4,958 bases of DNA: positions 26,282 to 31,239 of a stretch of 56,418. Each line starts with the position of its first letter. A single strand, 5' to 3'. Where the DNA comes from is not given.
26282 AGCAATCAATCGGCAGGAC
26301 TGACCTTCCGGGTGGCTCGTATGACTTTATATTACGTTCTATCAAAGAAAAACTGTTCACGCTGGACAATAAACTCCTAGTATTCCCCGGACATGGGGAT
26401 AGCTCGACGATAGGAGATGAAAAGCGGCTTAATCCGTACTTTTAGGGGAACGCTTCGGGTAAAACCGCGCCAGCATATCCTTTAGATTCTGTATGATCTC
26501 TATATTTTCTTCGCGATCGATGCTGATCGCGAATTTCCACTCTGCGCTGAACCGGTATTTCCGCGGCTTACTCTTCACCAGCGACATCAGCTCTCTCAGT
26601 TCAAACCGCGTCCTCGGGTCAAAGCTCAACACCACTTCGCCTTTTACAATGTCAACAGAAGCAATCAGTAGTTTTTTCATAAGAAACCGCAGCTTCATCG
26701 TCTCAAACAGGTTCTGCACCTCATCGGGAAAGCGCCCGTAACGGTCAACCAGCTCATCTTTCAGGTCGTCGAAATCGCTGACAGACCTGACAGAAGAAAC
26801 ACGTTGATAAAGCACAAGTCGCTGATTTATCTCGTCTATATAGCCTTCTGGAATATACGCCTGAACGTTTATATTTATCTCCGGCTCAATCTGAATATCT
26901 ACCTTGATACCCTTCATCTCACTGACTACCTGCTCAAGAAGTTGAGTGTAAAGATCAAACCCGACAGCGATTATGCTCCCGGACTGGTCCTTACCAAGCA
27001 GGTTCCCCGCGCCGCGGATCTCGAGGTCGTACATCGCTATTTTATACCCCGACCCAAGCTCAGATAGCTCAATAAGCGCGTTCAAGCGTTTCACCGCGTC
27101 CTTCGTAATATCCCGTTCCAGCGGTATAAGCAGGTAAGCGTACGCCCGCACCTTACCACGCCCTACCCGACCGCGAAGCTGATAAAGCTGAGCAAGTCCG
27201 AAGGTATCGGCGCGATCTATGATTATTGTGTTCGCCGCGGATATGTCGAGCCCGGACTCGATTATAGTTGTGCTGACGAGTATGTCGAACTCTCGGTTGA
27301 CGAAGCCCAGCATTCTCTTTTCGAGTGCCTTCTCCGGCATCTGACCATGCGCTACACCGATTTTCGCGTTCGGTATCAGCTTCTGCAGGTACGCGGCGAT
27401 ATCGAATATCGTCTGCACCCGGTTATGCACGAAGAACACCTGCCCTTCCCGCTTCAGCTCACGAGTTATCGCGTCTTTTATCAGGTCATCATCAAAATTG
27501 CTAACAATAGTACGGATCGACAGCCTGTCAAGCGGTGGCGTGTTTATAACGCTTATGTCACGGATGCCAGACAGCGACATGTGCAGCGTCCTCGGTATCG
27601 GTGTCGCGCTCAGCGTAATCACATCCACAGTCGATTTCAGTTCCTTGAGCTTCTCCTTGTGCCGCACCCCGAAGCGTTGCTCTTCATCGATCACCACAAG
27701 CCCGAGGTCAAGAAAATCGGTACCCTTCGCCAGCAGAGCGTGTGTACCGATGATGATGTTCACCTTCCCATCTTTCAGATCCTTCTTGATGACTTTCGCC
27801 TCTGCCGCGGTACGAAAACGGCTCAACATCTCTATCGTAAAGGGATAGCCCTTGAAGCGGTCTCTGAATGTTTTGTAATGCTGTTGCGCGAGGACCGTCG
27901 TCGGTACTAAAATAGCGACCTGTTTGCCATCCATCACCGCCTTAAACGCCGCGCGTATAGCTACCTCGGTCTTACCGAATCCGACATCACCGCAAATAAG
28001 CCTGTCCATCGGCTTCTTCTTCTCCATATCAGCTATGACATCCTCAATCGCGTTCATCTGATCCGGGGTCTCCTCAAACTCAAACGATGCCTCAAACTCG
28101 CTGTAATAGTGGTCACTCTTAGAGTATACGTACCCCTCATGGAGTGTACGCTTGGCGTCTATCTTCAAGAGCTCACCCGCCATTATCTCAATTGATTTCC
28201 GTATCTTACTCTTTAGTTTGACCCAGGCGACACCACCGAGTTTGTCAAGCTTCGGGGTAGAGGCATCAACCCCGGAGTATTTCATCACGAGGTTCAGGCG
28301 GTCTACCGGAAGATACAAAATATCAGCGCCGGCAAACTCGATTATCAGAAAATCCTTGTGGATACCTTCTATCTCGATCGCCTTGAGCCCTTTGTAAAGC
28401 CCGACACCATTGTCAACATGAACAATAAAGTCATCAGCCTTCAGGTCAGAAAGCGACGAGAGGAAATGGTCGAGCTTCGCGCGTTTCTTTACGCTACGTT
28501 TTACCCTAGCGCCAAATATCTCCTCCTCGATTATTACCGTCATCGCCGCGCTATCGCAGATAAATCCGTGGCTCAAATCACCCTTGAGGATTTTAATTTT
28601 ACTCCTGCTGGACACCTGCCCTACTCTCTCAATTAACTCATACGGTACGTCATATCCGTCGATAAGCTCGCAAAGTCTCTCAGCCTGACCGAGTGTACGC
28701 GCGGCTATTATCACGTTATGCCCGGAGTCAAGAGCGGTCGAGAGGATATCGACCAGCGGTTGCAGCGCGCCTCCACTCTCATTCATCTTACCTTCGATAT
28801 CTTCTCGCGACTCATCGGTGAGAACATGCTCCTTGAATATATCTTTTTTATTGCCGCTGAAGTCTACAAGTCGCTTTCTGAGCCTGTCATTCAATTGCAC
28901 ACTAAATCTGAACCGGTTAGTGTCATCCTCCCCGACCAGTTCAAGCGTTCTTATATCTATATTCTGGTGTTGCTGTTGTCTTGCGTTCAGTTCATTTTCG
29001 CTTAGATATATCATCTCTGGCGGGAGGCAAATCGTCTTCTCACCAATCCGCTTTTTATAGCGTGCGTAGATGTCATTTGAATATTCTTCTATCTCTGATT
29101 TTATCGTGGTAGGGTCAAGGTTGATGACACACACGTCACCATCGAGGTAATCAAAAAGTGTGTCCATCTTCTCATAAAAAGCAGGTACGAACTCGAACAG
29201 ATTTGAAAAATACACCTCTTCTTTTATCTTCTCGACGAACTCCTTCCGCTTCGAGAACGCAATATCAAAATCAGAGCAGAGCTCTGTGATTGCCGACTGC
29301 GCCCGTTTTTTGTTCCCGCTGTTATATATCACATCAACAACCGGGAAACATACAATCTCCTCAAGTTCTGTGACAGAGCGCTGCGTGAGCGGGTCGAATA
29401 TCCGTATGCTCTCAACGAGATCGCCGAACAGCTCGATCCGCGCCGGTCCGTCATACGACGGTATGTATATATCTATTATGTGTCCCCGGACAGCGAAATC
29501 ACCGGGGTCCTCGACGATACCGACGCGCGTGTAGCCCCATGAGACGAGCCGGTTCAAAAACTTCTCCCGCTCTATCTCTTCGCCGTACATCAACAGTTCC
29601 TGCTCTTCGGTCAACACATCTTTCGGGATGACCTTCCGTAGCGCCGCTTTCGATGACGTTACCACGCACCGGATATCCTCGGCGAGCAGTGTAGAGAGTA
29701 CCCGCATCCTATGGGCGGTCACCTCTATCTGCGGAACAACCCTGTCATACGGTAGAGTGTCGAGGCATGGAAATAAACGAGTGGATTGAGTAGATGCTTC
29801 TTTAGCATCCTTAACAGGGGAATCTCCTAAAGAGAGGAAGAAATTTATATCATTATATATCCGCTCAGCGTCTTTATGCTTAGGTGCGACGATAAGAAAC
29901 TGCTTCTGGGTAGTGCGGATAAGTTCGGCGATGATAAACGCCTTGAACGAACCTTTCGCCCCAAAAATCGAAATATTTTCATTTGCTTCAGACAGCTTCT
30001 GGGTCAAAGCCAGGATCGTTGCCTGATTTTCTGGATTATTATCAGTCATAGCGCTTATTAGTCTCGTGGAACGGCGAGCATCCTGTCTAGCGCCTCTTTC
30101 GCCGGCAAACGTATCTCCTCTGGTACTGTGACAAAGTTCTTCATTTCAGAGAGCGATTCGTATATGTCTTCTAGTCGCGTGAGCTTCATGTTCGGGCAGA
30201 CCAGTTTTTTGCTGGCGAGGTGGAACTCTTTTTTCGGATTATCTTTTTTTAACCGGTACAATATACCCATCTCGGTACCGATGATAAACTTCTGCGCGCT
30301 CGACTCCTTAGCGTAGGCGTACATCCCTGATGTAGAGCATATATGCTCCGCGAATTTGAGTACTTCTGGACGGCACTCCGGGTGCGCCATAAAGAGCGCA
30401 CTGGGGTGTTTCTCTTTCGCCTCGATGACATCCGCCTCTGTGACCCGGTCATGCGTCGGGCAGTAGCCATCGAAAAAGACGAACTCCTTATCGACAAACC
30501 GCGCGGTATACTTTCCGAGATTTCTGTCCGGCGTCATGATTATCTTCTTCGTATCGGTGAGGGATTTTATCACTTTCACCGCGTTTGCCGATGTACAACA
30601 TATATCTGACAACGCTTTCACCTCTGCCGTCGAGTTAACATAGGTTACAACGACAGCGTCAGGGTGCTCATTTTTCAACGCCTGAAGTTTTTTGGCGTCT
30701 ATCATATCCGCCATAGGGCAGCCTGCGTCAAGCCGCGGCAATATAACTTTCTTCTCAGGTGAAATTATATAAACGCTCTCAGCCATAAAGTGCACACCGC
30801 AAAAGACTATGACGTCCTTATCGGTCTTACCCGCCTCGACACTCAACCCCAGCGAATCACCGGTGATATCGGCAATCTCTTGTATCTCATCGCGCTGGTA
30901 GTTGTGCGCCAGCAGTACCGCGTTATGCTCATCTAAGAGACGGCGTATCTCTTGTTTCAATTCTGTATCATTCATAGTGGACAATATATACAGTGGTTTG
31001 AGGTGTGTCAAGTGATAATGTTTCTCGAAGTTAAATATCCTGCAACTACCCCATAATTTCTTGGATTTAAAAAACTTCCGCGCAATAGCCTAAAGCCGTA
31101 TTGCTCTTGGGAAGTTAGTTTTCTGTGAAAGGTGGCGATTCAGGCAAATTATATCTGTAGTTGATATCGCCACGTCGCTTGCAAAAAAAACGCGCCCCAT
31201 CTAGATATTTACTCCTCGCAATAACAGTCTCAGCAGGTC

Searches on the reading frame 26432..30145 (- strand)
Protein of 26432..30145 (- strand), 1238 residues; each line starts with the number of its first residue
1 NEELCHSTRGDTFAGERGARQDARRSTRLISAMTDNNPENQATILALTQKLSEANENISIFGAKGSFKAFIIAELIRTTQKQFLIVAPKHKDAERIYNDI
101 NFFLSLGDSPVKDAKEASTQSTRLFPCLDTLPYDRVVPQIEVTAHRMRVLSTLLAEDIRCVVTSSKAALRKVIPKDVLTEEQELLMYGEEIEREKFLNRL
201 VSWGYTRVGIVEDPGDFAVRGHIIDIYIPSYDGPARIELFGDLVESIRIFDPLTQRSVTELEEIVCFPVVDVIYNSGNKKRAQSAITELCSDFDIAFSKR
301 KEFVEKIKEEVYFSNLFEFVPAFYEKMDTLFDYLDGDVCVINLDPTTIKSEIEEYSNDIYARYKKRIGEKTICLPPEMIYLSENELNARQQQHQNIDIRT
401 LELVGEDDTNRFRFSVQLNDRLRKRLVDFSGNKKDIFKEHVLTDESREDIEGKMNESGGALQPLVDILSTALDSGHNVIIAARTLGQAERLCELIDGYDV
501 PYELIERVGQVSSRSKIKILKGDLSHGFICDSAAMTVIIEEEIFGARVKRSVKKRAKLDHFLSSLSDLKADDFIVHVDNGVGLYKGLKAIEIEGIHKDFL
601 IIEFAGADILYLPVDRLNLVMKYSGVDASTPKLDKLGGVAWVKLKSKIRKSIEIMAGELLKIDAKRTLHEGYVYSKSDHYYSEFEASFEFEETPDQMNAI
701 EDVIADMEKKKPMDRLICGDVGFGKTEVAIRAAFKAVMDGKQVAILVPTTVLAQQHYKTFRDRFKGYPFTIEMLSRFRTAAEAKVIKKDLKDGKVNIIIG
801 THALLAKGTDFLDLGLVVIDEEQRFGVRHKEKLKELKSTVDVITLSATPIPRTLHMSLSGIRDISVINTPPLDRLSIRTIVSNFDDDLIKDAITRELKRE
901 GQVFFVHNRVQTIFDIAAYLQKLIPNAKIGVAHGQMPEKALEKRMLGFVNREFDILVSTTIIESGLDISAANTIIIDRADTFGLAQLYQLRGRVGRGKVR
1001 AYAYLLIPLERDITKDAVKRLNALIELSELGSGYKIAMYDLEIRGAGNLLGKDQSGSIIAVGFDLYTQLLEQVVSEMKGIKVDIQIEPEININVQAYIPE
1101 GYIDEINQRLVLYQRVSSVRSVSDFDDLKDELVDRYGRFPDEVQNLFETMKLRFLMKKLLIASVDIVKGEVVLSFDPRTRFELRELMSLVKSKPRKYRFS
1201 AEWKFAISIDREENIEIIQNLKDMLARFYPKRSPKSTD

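Call 7: search_protein_families(library=ncbifam, proteins=[window:26432-30145:-], max_evalue=0.00001)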
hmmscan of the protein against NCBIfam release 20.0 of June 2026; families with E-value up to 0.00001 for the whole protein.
window:26432-30145:- (1238 aa): 25 families
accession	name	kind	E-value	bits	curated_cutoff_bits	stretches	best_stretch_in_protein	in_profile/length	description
TIGR00580.2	mfd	equivalog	0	1076.1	800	2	434-1164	183-906/907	transcription-repair coupling factor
NF007966.0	PRK10689.1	equivalog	4.7e-253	842.6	1329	2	476-1228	383-1142/1148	transcription-repair coupling factor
NF008168.0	PRK10917.2-2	equivalog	4.4e-115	385.8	718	1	667-1108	339-791/795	ATP-dependent DNA helicase RecG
NF008165.0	PRK10917.1-3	equivalog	2.3e-109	366.8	711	1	665-1057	238-634/692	ATP-dependent DNA helicase RecG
TIGR00643.1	recG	equivalog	6.1e-109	365.5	659.4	1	676-1057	220-607/629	ATP-dependent DNA helicase RecG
NF008170.0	PRK10917.2-4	equivalog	2.6e-96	323.4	975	1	664-1056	373-769/826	ATP-dependent DNA helicase RecG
NF008163.0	PRK10917.1-1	equivalog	2e-87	294.2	796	1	664-1058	241-643/692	ATP-dependent DNA helicase RecG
NF008164.0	PRK10917.1-2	equivalog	2.1e-87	294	785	1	665-1057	250-645/704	ATP-dependent DNA helicase RecG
NF008166.0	PRK10917.1-4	equivalog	5.4e-81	272.7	864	1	676-1059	261-657/705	ATP-dependent DNA helicase RecG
NF008167.0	PRK10917.2-1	equivalog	2.1e-72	244.4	995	1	676-1060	269-689/744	ATP-dependent DNA helicase RecG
NF008169.0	PRK10917.2-3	equivalog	9.3e-60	202.8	555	1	650-1059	191-584/610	ATP-dependent DNA helicase RecG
NF003673.1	PRK05298.1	equivalog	1e-29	103.5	743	1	40-306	14-280/653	excinuclease ABC subunit UvrB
TIGR00631.1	uvrb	equivalog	3.4e-27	95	750.1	1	41-302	15-276/658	excinuclease ABC subunit UvrB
NF004066.1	PRK05580.1-3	equivalog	1.8e-16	59.6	813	1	645-823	206-377/788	primosomal protein N'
TIGR00595.1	priA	equivalog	2.5e-16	59.4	230.35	1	716-828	1-108/509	replication restart helicase PriA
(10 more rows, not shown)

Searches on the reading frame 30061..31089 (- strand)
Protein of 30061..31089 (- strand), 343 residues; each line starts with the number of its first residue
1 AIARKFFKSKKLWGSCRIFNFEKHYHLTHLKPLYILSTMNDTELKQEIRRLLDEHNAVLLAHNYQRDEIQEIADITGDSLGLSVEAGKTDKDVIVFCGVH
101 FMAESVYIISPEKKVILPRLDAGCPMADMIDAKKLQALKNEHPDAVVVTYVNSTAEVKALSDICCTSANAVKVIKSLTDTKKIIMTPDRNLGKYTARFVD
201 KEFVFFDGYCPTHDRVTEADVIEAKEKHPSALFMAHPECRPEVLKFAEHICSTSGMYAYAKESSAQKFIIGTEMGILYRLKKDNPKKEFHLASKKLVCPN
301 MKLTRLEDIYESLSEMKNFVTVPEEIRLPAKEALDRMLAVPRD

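Call 15: search_protein_families(library=pfam, proteins=[window:30061-31089:-], max_evalue=1e-8)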
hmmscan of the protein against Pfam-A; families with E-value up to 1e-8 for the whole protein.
window:30061-31089:- (343 aa): 1 family
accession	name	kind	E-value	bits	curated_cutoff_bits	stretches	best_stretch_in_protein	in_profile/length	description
PF02445.21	NadA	-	2.3e-122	408.2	27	1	46-339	1-295/295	Quinolinate synthetase A protein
